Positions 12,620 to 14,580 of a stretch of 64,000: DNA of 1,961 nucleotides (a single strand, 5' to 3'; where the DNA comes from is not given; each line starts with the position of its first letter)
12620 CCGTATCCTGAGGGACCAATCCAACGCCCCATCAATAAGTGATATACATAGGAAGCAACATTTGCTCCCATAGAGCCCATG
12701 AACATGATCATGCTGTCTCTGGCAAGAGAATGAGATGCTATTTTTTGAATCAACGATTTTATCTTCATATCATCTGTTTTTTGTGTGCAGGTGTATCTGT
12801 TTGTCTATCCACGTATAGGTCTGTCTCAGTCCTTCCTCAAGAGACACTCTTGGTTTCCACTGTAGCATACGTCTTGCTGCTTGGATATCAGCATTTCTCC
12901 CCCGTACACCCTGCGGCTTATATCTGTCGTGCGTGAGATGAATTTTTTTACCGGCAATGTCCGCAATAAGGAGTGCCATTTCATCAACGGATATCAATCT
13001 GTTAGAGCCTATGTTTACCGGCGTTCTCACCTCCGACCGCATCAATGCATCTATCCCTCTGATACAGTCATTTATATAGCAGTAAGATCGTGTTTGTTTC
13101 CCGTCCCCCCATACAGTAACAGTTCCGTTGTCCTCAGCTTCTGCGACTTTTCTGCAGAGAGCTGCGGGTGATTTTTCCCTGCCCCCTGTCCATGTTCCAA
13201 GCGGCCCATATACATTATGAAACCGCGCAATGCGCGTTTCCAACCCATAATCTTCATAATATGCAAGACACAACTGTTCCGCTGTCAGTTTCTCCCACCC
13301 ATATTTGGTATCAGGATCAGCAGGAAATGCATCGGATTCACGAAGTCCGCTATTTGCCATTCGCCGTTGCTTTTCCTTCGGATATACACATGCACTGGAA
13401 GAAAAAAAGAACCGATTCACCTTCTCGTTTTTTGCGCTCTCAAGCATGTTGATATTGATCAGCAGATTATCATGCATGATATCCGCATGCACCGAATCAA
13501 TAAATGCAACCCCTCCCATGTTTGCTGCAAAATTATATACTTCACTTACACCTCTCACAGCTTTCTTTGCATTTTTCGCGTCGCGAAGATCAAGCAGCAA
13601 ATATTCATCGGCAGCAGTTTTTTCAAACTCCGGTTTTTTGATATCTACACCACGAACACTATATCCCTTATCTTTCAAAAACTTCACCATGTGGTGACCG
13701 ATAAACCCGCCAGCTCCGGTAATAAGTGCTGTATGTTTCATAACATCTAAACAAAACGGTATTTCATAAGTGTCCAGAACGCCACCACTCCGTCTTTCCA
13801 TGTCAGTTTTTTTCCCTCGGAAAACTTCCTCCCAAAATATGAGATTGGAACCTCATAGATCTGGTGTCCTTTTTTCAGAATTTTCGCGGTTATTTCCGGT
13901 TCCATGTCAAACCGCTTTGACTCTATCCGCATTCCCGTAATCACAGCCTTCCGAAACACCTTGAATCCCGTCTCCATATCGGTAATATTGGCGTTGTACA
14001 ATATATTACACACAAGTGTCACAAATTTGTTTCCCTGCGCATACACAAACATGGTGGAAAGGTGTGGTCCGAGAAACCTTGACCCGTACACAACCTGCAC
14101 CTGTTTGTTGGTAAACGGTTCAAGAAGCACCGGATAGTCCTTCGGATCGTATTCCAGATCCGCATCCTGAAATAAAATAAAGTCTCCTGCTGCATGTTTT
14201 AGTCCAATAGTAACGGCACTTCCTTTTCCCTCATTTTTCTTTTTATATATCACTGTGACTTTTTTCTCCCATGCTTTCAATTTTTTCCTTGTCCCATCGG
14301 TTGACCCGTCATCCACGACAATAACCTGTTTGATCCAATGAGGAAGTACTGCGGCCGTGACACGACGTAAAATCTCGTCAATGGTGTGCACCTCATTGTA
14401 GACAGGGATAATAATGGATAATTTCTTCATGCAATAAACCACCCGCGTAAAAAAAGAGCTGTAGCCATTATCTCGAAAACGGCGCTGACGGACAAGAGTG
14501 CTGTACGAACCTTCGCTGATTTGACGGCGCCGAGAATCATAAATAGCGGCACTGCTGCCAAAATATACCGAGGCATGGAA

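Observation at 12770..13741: GDP-mannose 3,5-epimerase (GME)-like enzyme in a bacterial surface-glycan cluster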

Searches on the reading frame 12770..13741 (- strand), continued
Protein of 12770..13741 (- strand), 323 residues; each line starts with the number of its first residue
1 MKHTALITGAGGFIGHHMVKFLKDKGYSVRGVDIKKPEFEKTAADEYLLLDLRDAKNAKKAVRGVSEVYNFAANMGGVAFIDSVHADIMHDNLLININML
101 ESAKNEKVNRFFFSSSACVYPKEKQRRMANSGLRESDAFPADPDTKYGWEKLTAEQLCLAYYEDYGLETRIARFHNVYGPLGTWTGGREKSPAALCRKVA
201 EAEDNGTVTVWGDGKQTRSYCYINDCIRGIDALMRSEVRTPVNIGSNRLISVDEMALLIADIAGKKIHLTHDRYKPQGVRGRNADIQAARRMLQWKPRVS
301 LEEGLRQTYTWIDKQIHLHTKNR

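Call 68: search_protein_families(library=pfam, proteins=[P0244, P0247, P0255, P0257, P0258, P0273, P0283, P0295, P0298, P0367], max_evalue=0.00001)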
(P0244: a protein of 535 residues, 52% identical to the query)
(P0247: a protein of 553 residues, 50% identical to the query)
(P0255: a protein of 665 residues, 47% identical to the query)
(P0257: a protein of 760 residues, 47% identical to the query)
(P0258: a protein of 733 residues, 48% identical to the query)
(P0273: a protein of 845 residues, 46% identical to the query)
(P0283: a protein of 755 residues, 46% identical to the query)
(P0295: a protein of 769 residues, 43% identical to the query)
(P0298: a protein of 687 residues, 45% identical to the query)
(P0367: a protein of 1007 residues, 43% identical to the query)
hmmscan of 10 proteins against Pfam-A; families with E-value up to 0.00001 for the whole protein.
P0244 (535 aa): 5 families
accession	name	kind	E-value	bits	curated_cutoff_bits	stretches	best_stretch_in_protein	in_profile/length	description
PF01370.27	Epimerase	-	2.5e-46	158.5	20.9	1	4-236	1-227/240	NAD dependent epimerase/dehydratase family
PF16363.11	GDP_Man_Dehyd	-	9.4e-31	107.9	27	1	5-306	1-330/332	GDP-mannose 4,6 dehydratase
PF05050.19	Methyltransf_21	-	7.4e-14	52.7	22.7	1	334-471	1-150/173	Methyltransferase FkbM domain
PF01073.25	3Beta_HSD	-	4.8e-08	32.8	22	1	5-157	1-156/280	3-beta hydroxysteroid dehydrogenase/isomerase family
PF07993.18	NAD_binding_4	-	1.4e-07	31.4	20.1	1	60-182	84-210/258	Male sterility protein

P0247 (553 aa): 6 families
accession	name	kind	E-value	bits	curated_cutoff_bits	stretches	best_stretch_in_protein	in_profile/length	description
PF01370.27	Epimerase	-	5e-43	147.7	20.9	1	230-477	1-240/240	NAD dependent epimerase/dehydratase family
PF16363.11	GDP_Man_Dehyd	-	2.4e-25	90.1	27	1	232-539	2-331/332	GDP-mannose 4,6 dehydratase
PF01073.25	3Beta_HSD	-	2.3e-15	56.8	22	1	231-383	1-157/280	3-beta hydroxysteroid dehydrogenase/isomerase family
PF13460.12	NAD_binding_10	-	6.3e-10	39.6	27.2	1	234-350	1-108/184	NAD(P)H-binding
PF07993.18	NAD_binding_4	-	9.4e-08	31.9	20.1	0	232-300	1-70/258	Male sterility protein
PF02719.21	Polysacc_synt_2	-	2e-06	27.7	20.2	0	230-340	1-127/293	Polysaccharide biosynthesis protein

P0255 (665 aa): 4 families
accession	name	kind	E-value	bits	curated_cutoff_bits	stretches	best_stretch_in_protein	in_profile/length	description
PF01370.27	Epimerase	-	2.8e-43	148.5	20.9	1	7-254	1-240/240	NAD dependent epimerase/dehydratase family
PF16363.11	GDP_Man_Dehyd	-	1.6e-28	100.6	27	1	8-316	1-331/332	GDP-mannose 4,6 dehydratase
PF05830.17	NodZ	-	1.4e-07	31.1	28.3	1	508-634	168-295/322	Nodulation protein Z (NodZ)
PF01073.25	3Beta_HSD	-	8.3e-07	28.7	22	1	8-166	1-156/280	3-beta hydroxysteroid dehydrogenase/isomerase family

P0257 (760 aa): 3 families
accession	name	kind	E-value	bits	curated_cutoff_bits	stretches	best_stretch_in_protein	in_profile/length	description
PF01370.27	Epimerase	-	1.4e-42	146.3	20.9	1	444-677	1-227/240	NAD dependent epimerase/dehydratase family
PF16363.11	GDP_Man_Dehyd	-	2.2e-26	93.6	27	1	445-746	1-330/332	GDP-mannose 4,6 dehydratase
PF01073.25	3Beta_HSD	-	1.8e-08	34.2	22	1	445-622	1-184/280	3-beta hydroxysteroid dehydrogenase/isomerase family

P0258 (733 aa): 4 families
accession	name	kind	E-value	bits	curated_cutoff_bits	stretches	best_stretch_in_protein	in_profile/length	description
PF01370.27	Epimerase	-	4e-43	148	20.9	1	24-267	1-240/240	NAD dependent epimerase/dehydratase family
PF16363.11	GDP_Man_Dehyd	-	8e-29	101.6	27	1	26-330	2-332/332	GDP-mannose 4,6 dehydratase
PF01073.25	3Beta_HSD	-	3.6e-09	36.5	22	1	25-200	1-184/280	3-beta hydroxysteroid dehydrogenase/isomerase family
PF13460.12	NAD_binding_10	-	3.2e-07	30.8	27.2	1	28-143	1-105/184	NAD(P)H-binding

P0273 (845 aa): 11 families
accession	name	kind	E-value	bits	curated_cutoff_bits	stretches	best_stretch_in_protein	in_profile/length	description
PF01370.27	Epimerase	-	3.6e-47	161.3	20.9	1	489-735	1-240/240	NAD dependent epimerase/dehydratase family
PF03721.20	UDPG_MGDP_dh_N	-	3.6e-47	160.8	27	1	7-196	2-186/187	UDP-glucose/GDP-mannose dehydrogenase family, NAD binding domain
PF16363.11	GDP_Man_Dehyd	-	2.1e-29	103.5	27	1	490-796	1-331/332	GDP-mannose 4,6 dehydratase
PF00984.24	UDPG_MGDP_dh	-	6.3e-22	77.9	25.4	1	216-308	2-93/94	UDP-glucose/GDP-mannose dehydrogenase family, central domain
PF01073.25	3Beta_HSD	-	3.8e-14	52.8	22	1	490-669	1-186/280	3-beta hydroxysteroid dehydrogenase/isomerase family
PF03720.21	UDPG_MGDP_dh_C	-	5.4e-11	43.2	30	1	337-437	1-102/103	UDP-glucose/GDP-mannose dehydrogenase family, UDP binding domain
PF03446.21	NAD_binding_2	-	4.5e-10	40.2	21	1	7-106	1-82/161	NAD binding domain of 6-phosphogluconate dehydrogenase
PF02737.24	3HCDH_N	-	2.1e-08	34.8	22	1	8-99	2-98/180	3-hydroxyacyl-CoA dehydrogenase, NAD binding domain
PF13460.12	NAD_binding_10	-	4.6e-07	30.3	27.2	1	493-611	1-110/184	NAD(P)H-binding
PF02719.21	Polysacc_synt_2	-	2.8e-06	27.2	20.2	0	489-669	1-176/293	Polysaccharide biosynthesis protein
PF01210.29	NAD_Gly3P_dh_N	-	4.7e-06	27.1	23.1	0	8-89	2-79/158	NAD-dependent glycerol-3-phosphate dehydrogenase N-terminus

P0283 (755 aa): 4 families
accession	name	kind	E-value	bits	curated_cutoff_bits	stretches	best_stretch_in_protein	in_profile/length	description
PF01370.27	Epimerase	-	1e-43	150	20.9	1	444-684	2-240/240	NAD dependent epimerase/dehydratase family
PF16363.11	GDP_Man_Dehyd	-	7.6e-27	95.1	27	1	444-709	1-273/332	GDP-mannose 4,6 dehydratase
PF01073.25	3Beta_HSD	-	1.3e-12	47.8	22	1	444-626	1-189/280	3-beta hydroxysteroid dehydrogenase/isomerase family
PF13460.12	NAD_binding_10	-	1e-08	35.7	27.2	1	447-571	1-113/184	NAD(P)H-binding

P0295 (769 aa): 5 families
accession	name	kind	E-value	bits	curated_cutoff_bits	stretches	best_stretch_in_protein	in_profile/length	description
PF01370.27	Epimerase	-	1.1e-45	156.4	20.9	1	6-248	2-240/240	NAD dependent epimerase/dehydratase family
PF16363.11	GDP_Man_Dehyd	-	3.9e-32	112.5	27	1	6-310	1-332/332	GDP-mannose 4,6 dehydratase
PF01073.25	3Beta_HSD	-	4.4e-10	39.5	22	1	6-172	1-169/280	3-beta hydroxysteroid dehydrogenase/isomerase family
PF13460.12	NAD_binding_10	-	7.4e-08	32.9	27.2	1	9-130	1-108/184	NAD(P)H-binding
PF02719.21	Polysacc_synt_2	-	2.8e-06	27.2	20.2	0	6-120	2-128/293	Polysaccharide biosynthesis protein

P0298 (687 aa): 6 families
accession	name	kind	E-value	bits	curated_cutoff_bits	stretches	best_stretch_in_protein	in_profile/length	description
PF01370.27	Epimerase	-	5.3e-34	118.1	20.9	1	366-610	2-240/240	NAD dependent epimerase/dehydratase family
PF03721.20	UDPG_MGDP_dh_N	-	3.1e-32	112.1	27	1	3-174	2-185/187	UDP-glucose/GDP-mannose dehydrogenase family, NAD binding domain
PF00984.24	UDPG_MGDP_dh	-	2.3e-24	85.7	25.4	1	194-285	2-93/94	UDP-glucose/GDP-mannose dehydrogenase family, central domain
PF16363.11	GDP_Man_Dehyd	-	1.5e-16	61.3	27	1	367-670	2-328/332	GDP-mannose 4,6 dehydratase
PF01073.25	3Beta_HSD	-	1.2e-08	34.7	22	1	366-520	1-156/280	3-beta hydroxysteroid dehydrogenase/isomerase family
PF07993.18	NAD_binding_4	-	3.4e-06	26.9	20.1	0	457-546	114-213/258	Male sterility protein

P0367 (1007 aa): 5 families
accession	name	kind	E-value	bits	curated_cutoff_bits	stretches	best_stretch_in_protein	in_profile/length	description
PF01370.27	Epimerase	-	5.4e-39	134.5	20.9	1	10-253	1-240/240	NAD dependent epimerase/dehydratase family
PF16363.11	GDP_Man_Dehyd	-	2.6e-18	67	27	1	11-314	1-330/332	GDP-mannose 4,6 dehydratase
PF01073.25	3Beta_HSD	-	8.4e-14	51.7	22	1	11-172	1-161/280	3-beta hydroxysteroid dehydrogenase/isomerase family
PF04321.23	RmlD_sub_bind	-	5.1e-12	45.9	27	1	9-275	2-235/287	RmlD substrate binding domain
PF00535.33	Glycos_transf_2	-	1.7e-10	41.6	23.3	1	623-729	2-108/168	Glycosyl transferase family 2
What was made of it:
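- Some family members are fused to UDP-Glc/GDP-Man dehydrogenase domains (call 68), which hints that not every clade member acts on plain GDP-mannose. Library relatives at 45-46% identity are fused to UDPG/GDP-Man dehydrogenase domains (P0273, P0298, call 68).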

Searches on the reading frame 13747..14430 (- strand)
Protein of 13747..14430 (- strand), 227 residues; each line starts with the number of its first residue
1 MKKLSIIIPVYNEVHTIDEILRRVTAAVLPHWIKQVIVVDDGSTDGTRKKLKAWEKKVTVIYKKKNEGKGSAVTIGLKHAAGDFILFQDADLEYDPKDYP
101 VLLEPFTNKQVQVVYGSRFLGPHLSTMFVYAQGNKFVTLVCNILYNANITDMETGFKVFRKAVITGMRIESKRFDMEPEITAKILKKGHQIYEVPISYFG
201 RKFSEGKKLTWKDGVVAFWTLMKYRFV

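Call 19: search_protein_families(library=ncbifam, proteins=[window:13747-14430:-], max_evalue=0.01)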
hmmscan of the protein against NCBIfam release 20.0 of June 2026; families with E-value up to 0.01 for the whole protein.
window:13747-14430:- (227 aa): 26 families (the best 25 are shown)
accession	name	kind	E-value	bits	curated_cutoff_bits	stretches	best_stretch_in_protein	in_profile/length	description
TIGR04182.1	glyco_TIGR04182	equivalog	1.5e-33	116.4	325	1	4-224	2-217/293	S-layer glycoprotein N-glycosyltransferase AglJ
NF007986.1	PRK10714.1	equivalog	8.2e-18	64.5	529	1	1-207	5-209/316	undecaprenyl-phosphate 4-deoxy-4-formamido-L-arabinose transferase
TIGR03937.1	PgaC_IcaA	equivalog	3.9e-17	62.3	422.3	1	2-115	45-160/407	poly-beta-1,6-N-acetyl-D-glucosamine synthase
NF058614.1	PPMAGASynPpgS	equivalog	4e-17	62.4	370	1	6-215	4-213/226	polyprenyl-phospho-N-acetylgalactosaminyl synthase PpgS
TIGR04283.1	glyco_like_mftF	equivalog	5.3e-17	62.2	182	1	4-130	1-122/221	TIGR04283 family arsenosugar biosynthesis glycosyltransferase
NF007482.0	PRK10073.1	equivalog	1.8e-16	60.1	423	1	2-113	6-117/334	glycosyltransferase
NF041875.1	EPS_EpsD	equivalog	7.2e-16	58.5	370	1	4-116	1-114/325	exopolysaccharide biosynthesis glycosyltransferase EpsD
NF047683.1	TeichurnBiosyTuaG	equivalog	1.3e-15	57.7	400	1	3-99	7-104/252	teichuronic acid biosynthesis protein TuaG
NF047588.1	GlcsyltransPgfSStrep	equivalog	2.7e-15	56.4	500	1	3-168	2-169/308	glycosyltransferase PgfS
NF041391.1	DPhHxTase_Halo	equivalog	2.7e-15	55.9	375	1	10-202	3-187/213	dolichyl-phosphate hexose transferase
TIGR03965.1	mycofact_glyco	equivalog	5.2e-15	55.3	280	1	3-116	75-189/467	mycofactocin biosynthesis glycosyltransferase MftF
NF010496.0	PRK13915.1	equivalog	1.5e-14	53.8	262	1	2-116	31-153/307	glucosyl-3-phosphoglycerate synthase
TIGR03111.1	glyc2_xrt_Gpos1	hypoth_equivalog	1.8e-08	33.6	363.95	1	3-106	50-156/439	TIGR03111 family XrtG-associated glycosyltransferase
NF053739.1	GlytfEpsEBac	equivalog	2.9e-08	33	450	1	3-91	2-92/265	glycosyltransferase EpsE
NF038302.1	EPS_HpsE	equivalog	1.3e-07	30.9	300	1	3-92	2-97/307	hormogonium polysaccharide biosynthesis glycosyltransferase HpsE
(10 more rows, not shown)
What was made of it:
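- On Polyprenol-phosphate sugar synthase GT2 (DPM1/ArnC/GtrB/AglJ type; neighbour 13747-14430): The best NCBIfam hits are AglJ, ArnC and PpgS, all below their cut-offs (call 19).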

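Call 45: search_solved_structures(query=window:13747-14430:-, max_evalue=0.00001)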
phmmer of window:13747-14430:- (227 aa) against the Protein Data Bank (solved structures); distinct sequences matched with E-value up to 0.00001: 20.
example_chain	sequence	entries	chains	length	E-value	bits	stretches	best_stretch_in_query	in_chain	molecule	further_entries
5mlz_A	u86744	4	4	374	4.1e-20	75.6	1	3-207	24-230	Dolichol monophosphate mannose synthase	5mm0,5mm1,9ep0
9bhc_C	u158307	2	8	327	1.7e-15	60.5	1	1-207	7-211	Undecaprenyl-phosphate 4-deoxy-4-formamido-L-arabinose transferase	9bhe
8vxh_A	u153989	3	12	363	2.3e-15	60.1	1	1-207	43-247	Undecaprenyl-phosphate 4-deoxy-4-formamido-L-arabinose transferase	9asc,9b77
9hwj_A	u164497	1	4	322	4.1e-15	59.3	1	1-207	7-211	Undecaprenyl-phosphate 4-deoxy-4-formamido-L-arabinose transferase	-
6p61_A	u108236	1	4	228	2.5e-11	46.9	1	4-108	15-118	Glycosyltransferase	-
6yv7_B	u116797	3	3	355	1.9e-10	44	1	3-98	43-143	Glycosyl transferase, family 2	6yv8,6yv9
6yv7_A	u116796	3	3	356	1.9e-10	44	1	3-98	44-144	Glycosyl transferase, family 2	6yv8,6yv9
5eke_A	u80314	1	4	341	8.2e-10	41.9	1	3-118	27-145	Uncharacterized glycosyltransferase sll0501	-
5ekp_C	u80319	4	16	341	8.2e-10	41.9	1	3-118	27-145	Uncharacterized glycosyltransferase sll0501 | Glycosyltransferase sll0501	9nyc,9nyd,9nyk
9nye_A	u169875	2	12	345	8.4e-10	41.9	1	3-118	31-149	Glycosyltransferase sll0501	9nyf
5tze_C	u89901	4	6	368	5.6e-09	39.2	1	3-94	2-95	Glycosyl transferase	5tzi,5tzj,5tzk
5tz8_A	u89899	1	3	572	1.2e-08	38.1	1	3-92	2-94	Glycosyl transferase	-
3bcv_A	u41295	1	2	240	1.1e-07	35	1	2-101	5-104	Putative glycosyltransferase protein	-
2z87_A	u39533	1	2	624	2.4e-07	33.9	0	4-107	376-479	Chondroitin synthase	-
2z86_A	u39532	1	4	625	2.4e-07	33.9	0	4-107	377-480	Chondroitin synthase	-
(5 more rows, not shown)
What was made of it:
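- On Polyprenol-phosphate sugar synthase GT2 (DPM1/ArnC/GtrB/AglJ type; neighbour 13747-14430): The best PDB hits are Dol-P-Man synthase 5mlz (4e-20) and ArnC (2e-15) (call 45).
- Context: the GT2's best PDB hit is Dol-P-Man synthase 5mlz (call 45).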
